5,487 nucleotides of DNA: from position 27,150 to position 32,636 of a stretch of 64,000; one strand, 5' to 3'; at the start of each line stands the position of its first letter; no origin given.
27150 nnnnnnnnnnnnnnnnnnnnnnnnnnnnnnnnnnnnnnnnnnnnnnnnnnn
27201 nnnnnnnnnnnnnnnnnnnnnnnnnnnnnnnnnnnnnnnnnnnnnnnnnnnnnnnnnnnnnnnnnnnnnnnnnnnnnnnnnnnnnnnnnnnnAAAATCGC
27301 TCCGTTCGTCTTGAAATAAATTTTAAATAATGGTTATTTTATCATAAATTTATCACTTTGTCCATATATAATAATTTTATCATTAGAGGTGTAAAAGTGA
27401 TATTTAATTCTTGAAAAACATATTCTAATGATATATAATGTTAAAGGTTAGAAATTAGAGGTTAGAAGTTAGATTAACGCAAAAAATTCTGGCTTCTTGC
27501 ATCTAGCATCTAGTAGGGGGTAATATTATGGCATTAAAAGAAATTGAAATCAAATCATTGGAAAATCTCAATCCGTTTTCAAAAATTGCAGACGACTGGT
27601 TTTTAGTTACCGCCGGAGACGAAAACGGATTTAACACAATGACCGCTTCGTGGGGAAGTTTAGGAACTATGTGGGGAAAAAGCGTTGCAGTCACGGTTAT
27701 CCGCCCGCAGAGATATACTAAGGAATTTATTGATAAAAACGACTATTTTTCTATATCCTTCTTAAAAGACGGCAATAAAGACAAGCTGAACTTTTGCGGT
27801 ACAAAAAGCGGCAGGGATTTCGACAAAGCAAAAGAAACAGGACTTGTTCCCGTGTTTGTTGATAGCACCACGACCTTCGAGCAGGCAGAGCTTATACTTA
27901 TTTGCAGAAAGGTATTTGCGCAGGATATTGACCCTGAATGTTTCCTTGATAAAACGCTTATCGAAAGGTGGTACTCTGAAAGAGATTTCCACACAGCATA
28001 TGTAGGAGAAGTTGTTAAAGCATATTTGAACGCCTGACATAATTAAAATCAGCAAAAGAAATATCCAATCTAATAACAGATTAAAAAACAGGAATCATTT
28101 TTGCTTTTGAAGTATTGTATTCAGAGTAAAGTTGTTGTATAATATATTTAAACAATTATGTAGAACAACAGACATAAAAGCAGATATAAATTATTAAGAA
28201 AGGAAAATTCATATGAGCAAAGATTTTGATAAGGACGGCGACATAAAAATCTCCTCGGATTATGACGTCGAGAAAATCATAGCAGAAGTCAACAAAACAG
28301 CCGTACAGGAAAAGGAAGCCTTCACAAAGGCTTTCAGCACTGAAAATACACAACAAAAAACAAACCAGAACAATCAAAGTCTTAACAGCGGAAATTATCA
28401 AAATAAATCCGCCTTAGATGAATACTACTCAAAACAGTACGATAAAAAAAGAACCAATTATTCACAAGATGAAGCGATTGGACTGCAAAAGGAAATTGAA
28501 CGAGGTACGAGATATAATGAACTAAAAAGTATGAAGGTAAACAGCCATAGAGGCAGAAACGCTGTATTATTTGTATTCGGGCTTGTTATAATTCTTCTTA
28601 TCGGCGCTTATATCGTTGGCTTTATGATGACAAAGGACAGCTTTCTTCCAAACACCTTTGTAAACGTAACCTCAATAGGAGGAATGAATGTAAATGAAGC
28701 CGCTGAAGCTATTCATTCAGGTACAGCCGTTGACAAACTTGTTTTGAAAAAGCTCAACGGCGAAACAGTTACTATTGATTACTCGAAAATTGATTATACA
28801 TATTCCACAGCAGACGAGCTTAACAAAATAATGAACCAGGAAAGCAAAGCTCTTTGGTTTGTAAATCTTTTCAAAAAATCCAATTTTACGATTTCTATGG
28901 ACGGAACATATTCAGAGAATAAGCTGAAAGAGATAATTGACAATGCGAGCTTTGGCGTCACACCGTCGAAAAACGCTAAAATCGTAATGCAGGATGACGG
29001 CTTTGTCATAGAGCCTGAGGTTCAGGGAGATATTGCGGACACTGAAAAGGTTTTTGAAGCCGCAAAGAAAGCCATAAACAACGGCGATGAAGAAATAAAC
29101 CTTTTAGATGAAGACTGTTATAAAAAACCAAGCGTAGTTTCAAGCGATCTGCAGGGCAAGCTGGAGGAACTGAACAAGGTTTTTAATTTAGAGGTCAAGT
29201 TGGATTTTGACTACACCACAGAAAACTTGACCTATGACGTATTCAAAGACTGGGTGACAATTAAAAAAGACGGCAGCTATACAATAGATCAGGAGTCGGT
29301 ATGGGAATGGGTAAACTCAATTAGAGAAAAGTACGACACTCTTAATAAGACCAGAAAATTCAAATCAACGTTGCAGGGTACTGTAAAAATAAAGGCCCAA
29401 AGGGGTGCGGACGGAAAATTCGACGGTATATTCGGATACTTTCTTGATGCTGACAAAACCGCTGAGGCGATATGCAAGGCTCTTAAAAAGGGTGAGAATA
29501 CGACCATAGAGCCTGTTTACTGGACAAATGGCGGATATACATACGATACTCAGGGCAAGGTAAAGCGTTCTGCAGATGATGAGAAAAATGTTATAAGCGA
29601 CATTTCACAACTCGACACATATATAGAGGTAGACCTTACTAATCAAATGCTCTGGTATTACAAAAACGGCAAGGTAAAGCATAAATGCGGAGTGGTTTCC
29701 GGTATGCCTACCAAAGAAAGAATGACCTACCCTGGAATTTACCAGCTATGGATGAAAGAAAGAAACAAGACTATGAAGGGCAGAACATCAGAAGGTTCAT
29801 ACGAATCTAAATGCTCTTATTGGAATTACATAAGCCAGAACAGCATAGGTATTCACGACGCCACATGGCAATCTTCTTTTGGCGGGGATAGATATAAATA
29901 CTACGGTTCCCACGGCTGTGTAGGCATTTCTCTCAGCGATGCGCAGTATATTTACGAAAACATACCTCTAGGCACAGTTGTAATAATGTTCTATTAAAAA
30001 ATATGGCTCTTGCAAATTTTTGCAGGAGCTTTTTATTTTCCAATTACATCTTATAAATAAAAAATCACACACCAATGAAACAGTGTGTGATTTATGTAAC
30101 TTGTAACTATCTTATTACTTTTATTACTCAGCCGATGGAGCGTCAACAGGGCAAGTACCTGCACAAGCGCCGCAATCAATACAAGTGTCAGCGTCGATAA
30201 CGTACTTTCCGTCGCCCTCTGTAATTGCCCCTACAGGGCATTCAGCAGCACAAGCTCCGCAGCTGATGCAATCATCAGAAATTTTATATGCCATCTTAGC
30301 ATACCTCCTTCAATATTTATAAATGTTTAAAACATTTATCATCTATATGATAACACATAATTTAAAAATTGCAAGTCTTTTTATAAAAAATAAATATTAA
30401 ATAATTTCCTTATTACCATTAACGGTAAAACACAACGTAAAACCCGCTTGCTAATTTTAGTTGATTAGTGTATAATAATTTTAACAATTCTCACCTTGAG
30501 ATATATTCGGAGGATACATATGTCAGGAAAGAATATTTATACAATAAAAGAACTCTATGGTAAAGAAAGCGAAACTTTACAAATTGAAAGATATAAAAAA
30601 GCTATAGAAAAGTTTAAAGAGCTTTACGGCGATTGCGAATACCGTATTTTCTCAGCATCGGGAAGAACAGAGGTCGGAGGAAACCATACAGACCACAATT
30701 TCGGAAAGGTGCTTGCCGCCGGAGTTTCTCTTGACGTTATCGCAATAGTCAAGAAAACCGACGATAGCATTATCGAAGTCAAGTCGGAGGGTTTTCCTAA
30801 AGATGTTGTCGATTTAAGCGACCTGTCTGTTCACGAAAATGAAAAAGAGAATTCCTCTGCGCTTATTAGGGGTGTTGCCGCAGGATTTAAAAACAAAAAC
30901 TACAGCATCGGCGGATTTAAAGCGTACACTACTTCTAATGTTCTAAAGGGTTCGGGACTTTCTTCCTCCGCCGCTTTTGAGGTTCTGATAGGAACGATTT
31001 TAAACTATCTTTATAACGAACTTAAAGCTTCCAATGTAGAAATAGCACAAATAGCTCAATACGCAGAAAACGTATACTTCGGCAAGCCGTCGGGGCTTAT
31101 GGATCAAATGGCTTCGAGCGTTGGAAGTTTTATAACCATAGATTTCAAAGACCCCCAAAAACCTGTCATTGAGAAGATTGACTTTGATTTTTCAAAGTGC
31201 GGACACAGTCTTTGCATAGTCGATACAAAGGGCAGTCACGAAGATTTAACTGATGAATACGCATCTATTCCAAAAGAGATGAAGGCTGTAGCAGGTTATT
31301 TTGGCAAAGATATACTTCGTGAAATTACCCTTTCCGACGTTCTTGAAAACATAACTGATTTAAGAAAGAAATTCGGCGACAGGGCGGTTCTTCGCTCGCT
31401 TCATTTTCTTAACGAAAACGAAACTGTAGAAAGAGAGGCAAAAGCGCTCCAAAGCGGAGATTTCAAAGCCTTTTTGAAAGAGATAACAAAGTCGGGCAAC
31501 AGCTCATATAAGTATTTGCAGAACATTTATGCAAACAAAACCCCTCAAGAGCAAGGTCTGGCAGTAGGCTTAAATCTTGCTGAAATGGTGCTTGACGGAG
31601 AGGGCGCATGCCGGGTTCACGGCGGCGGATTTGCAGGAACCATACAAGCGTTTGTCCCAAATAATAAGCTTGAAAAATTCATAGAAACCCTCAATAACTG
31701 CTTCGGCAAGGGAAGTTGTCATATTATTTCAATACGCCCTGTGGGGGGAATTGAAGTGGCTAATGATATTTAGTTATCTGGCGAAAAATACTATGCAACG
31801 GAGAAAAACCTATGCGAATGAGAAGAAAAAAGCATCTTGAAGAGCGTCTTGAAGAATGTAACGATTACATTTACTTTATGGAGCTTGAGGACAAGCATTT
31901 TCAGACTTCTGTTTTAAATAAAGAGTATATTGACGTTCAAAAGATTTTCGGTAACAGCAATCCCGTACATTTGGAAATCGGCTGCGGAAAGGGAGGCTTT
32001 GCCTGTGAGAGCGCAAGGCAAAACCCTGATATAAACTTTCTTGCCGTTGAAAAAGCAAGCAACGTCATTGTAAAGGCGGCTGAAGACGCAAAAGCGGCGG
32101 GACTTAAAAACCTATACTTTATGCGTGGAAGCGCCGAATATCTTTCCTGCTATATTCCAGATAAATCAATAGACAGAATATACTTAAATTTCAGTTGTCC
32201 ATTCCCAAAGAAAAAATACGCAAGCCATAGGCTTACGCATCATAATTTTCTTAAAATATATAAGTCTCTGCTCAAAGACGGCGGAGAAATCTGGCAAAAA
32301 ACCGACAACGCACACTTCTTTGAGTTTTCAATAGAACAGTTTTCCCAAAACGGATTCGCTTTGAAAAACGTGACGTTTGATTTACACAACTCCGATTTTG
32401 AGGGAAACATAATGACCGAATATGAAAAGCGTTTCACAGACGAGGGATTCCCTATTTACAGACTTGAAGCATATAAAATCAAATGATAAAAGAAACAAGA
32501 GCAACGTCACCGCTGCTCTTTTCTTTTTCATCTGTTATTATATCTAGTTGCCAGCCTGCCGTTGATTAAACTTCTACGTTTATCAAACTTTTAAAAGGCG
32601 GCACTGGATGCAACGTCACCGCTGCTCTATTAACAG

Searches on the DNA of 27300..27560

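Call 27: search_rna_families(source=window, start=27300, end=27560, threshold=evalue, max_evalue=10)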
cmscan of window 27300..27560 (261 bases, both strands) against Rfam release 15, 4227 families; matches with E-value up to 10: 4.
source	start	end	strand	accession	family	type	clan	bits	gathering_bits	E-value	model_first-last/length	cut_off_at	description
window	27416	27502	+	RF02434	SpF39_sRNA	Gene; sRNA;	-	21.8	60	1.5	1-109/109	no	Streptococcus sRNA SpF39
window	27441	27533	+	RF02698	Avalong_thermometer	Cis-reg; thermoregulator;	-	16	154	1.2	1-131/131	no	Avalong 5' UTR thermometer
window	27425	27506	+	RF00268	snoZ7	Gene; snRNA; snoRNA; CD-box;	CL00057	15.3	43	3.8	1-78/78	no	Small nucleolar RNA snoZ7/snoR77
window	27351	27402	-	RF00657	mir-184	Gene; miRNA;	-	11.9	54.1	6.3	16-71/86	no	mir-184 microRNA precursor family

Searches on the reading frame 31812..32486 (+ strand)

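Call 38: search_protein_families(library=pfam, proteins=[window:31812-32486:+], max_evalue=0.001)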
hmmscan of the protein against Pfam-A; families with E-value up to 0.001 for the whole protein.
window:31812-32486:+ (224 aa): 7 families
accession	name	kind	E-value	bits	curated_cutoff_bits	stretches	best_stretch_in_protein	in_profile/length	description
PF02390.23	Methyltransf_4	-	1.7e-39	135.5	24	1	50-218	2-173/173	Putative methyltransferase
PF13847.12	Methyltransf_31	-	7.8e-10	39.1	27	1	52-160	6-107/145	Methyltransferase domain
PF13649.12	Methyltransf_25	-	5.5e-08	33.8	27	1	54-132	2-78/97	Methyltransferase domain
PF24675.1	NpmA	-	9.3e-07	28.8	60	1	42-112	16-90/214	16S rRNA (adenine(1408)-N(1))-methyltransferase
PF05175.20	MTS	-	5e-06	26.7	23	1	54-162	36-138/170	Methyltransferase small domain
PF08242.18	Methyltransf_12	-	2e-05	25.7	30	1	54-132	1-78/98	Methyltransferase domain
PF08241.18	Methyltransf_11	-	2.4e-05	25.3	21.2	1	54-131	1-72/95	Methyltransferase domain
